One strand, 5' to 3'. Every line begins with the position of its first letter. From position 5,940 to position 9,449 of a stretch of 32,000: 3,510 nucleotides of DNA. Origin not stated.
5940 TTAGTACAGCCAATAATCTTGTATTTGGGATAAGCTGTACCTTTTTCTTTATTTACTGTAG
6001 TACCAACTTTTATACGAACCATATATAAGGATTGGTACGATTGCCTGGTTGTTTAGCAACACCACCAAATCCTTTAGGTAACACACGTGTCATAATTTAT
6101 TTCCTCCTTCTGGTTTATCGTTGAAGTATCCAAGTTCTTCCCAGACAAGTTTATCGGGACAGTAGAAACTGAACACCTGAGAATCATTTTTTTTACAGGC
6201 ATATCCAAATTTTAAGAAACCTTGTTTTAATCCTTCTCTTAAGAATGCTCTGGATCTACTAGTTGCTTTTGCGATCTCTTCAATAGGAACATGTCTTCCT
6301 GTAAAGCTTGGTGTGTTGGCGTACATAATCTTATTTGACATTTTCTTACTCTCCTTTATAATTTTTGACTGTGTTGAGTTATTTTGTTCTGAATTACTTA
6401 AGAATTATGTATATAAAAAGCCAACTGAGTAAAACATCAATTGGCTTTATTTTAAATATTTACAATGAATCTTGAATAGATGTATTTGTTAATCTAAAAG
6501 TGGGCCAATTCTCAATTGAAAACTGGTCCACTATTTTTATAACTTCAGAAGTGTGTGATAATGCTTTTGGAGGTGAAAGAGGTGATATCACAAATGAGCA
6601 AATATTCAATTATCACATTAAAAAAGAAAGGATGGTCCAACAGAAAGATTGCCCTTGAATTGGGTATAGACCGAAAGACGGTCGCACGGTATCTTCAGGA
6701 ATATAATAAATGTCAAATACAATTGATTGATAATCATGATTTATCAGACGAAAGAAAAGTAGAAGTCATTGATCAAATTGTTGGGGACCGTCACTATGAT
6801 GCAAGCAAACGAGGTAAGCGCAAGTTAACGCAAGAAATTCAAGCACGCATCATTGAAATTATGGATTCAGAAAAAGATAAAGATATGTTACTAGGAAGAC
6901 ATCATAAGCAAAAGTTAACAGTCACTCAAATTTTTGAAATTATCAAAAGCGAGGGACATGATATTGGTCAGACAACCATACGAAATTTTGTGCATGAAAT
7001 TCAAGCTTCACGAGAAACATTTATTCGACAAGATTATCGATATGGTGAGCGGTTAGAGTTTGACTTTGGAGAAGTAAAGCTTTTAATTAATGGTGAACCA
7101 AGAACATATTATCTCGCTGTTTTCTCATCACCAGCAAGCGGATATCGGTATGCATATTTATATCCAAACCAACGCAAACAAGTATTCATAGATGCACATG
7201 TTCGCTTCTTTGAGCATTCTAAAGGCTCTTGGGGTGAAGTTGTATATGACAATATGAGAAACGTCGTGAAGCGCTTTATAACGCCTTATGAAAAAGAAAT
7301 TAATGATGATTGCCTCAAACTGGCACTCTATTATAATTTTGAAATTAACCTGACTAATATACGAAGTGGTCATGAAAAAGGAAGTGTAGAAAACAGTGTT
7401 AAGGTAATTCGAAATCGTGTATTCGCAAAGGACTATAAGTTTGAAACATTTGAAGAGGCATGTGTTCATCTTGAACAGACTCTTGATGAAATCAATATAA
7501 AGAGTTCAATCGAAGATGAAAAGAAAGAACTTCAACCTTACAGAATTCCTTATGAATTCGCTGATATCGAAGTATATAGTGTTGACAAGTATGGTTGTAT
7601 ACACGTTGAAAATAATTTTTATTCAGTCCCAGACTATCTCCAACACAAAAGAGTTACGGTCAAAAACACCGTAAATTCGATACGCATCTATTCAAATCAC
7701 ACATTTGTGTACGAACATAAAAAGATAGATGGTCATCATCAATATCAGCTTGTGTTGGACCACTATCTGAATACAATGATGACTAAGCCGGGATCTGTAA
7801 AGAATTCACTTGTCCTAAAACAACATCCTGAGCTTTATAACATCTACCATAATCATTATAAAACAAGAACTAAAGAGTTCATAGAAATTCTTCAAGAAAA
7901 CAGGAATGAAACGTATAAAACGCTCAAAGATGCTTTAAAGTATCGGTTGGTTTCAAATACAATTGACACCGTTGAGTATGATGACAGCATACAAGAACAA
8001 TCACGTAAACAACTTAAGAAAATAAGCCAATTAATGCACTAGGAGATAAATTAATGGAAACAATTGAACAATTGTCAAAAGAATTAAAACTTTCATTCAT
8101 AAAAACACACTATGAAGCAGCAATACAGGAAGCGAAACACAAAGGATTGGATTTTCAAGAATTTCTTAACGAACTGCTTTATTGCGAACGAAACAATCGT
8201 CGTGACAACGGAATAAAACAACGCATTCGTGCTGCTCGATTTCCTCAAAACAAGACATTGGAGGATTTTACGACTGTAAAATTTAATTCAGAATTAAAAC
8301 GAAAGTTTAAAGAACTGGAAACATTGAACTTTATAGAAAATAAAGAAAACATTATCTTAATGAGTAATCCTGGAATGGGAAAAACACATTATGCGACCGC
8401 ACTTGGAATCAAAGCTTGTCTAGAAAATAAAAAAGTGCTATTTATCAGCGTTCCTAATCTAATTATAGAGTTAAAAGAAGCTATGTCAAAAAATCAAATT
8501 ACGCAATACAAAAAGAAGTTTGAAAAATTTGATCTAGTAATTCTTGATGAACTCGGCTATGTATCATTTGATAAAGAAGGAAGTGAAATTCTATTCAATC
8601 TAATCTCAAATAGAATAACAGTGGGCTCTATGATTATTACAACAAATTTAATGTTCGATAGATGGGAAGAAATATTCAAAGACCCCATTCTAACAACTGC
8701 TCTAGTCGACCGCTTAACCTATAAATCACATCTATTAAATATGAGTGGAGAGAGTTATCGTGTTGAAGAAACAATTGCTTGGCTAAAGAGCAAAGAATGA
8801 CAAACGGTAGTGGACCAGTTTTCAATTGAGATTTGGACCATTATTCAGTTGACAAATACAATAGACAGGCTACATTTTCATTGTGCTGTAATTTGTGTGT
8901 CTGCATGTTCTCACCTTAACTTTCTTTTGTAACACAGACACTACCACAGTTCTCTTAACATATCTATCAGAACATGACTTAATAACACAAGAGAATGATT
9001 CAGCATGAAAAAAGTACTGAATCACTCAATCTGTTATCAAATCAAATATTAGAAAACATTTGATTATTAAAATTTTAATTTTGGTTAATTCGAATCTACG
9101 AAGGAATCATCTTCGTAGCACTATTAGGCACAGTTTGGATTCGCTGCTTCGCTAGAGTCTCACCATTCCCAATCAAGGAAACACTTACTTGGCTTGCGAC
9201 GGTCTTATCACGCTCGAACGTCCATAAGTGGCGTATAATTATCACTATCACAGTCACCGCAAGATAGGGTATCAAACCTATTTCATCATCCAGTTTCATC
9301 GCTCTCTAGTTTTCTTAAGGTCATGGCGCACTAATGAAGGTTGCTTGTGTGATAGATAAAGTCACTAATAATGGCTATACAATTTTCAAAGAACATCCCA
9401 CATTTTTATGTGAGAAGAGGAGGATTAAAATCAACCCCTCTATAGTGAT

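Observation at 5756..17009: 11.2-kb island inserted in the 3' end of rpsI, bounded by a 75-bp repeat that duplicates the rpsI stop region and terminator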

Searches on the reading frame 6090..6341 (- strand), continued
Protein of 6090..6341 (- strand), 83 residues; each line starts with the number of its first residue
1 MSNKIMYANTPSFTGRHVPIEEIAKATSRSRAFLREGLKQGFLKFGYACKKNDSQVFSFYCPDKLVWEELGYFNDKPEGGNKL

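Call 71: find_encoding_contigs(protein=P0071, flank=10000, max_places=8)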
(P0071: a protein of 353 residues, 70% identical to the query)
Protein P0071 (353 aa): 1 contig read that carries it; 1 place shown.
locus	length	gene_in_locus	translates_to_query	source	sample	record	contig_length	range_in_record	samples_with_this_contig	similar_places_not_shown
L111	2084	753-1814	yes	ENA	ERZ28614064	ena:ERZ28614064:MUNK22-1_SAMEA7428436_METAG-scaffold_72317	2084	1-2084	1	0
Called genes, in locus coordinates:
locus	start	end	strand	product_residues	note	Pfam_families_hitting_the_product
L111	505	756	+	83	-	-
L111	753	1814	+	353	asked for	PF00589:Phage_integrase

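Call 83: find_encoding_contigs(protein=P0082, flank=6000, max_places=5)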
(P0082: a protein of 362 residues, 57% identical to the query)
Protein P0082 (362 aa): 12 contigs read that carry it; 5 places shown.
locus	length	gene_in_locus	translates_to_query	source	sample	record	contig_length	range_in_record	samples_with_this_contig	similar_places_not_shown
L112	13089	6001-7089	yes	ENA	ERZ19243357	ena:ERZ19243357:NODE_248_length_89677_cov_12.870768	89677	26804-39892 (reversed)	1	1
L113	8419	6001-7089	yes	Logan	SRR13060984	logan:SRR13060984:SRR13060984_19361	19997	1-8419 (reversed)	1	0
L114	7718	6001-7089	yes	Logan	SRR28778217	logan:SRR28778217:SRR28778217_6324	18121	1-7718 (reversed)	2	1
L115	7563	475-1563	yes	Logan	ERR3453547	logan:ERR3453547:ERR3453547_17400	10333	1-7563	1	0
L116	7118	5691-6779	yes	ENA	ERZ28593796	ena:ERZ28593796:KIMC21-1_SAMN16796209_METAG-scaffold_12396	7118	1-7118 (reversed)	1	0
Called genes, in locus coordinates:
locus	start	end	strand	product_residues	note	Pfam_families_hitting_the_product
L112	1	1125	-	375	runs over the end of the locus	PF01420:Methylase_S (faint)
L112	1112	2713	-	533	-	PF12161:HsdM_N, PF02384:N6_Mtase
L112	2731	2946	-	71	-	PF13443:HTH_26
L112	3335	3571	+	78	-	-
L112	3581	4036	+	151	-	-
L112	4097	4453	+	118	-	-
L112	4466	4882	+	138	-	-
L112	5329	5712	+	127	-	PF02452:PemK_toxin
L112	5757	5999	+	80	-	-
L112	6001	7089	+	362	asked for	PF00589:Phage_integrase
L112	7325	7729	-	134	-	PF00380:Ribosomal_S9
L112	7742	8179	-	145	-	PF00572:Ribosomal_L13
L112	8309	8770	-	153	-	PF02082:Rrf2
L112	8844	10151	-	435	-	PF01053:Cys_Met_Meta_PP, PF00155:Aminotran_1_2, PF01041:DegT_DnrJ_EryC1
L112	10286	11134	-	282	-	PF02811:PHP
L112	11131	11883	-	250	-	PF01416:PseudoU_synth_1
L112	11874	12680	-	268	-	PF02361:CbiQ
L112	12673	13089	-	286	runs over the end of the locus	PF13555:AAA_29 (weak), PF00005:ABC_tran, PF02463:SMC_N (weak), PF13175:AAA_15 (faint), PF13304:AAA_21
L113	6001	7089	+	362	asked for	PF00589:Phage_integrase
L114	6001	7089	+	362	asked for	PF00589:Phage_integrase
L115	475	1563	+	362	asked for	PF00589:Phage_integrase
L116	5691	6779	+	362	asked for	PF00589:Phage_integrase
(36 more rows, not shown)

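Call 93: search_protein_families(library=padloc, proteins=[window:6090-6341:-], max_evalue=0.001)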
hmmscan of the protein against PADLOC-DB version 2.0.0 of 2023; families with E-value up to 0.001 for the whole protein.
window:6090-6341:- (83 aa): 0 families

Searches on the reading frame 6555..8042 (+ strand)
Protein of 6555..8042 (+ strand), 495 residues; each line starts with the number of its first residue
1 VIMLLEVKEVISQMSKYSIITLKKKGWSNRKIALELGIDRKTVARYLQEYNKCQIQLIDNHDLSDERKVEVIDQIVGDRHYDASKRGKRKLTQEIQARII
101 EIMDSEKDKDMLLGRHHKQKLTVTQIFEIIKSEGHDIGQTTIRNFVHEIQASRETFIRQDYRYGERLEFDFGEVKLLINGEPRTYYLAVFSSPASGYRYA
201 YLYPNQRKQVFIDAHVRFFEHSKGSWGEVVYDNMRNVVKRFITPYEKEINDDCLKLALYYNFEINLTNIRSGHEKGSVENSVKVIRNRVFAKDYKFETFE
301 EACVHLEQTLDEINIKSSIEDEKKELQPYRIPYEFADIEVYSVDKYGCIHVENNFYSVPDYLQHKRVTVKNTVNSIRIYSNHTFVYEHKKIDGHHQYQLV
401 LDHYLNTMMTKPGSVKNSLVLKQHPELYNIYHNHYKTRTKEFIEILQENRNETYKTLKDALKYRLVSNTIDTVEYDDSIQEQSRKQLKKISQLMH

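Call 8: search_protein_families(library=pfam, proteins=[window:6555-8042:+], max_evalue=0.01)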
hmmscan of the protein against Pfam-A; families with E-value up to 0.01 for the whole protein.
window:6555-8042:+ (495 aa): 7 families
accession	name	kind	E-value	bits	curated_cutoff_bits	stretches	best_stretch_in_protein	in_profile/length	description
PF22483.2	Mu-transpos_C_2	-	5.7e-13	48.8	27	1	331-397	4-70/73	Mu transposase, C-terminal domain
PF13384.12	HTH_23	-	1.3e-05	25.3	24.6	1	17-51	8-42/50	Homeodomain-like domain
PF13551.12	HTH_29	-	4e-05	24.1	28.1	1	24-52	9-38/64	Winged helix-turn helix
PF13518.12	HTH_28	-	0.00033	21.1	25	1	16-52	2-38/52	Helix-turn-helix domain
PF06056.18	Terminase_5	-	0.00061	20.1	20.3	1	25-54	12-41/58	Putative ATPase subunit of terminase (gpP-like)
PF13565.12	HTH_32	-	0.0007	20.5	33.7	0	82-144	19-71/73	Homeodomain-like domain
PF13936.12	HTH_38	-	0.0064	16.7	27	0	19-47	13-41/44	Helix-turn-helix domain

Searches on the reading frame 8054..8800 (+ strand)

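Call 8: search_protein_families(library=pfam, proteins=[window:8054-8800:+], max_evalue=0.01)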
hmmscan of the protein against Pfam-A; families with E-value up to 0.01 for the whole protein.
window:8054-8800:+ (248 aa): 9 families
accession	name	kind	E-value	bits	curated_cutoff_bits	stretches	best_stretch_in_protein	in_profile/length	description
PF01695.23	IstB_IS21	-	1.7e-64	218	24.1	1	8-239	3-234/238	IstB-like ATP binding protein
PF00308.24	Bac_DnaA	-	8e-11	42.8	23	1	100-195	37-134/162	Bacterial DnaA ATPAse domain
PF20720.3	nSTAND3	-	0.00028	21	27.2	1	91-150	11-69/155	Novel STAND NTPase 3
PF04851.21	ResIII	-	0.00093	19.6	22.5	0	86-132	20-60/164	Type III restriction enzyme, res subunit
PF02562.22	PhoH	-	0.0026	17.7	27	1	88-170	10-90/205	PhoH-like protein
PF00004.35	AAA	-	0.0034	18.3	21.2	1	100-188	1-96/131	ATPase family associated with various cellular activities (AAA)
PF00270.35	DEAD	-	0.0049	17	26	0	90-131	7-51/167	DEAD/DEAH box helicase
PF03796.21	DnaB_C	-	0.0076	16.1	27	0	84-133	5-56/255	DnaB-like helicase C terminal domain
PF07652.20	Flavi_DEAD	-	0.0098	16.3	21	0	96-156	3-65/148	Flavivirus DEAD domain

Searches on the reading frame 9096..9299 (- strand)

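Call 8: search_protein_families(library=pfam, proteins=[window:9096-9299:-], max_evalue=0.01)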
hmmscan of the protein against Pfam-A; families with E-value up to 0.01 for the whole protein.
window:9096-9299:- (67 aa): 0 families

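Call 92: search_protein_families(library=ncbifam, proteins=[window:9096-9299:-], max_evalue=10)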
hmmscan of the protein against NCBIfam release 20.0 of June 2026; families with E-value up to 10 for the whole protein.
window:9096-9299:- (67 aa): 1 family
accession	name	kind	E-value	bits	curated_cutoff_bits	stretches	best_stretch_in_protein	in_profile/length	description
NF008976.0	PRK12324.1-1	equivalog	0.058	12.8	474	1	13-44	228-258/306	decaprenyl-phosphate phosphoribosyltransferase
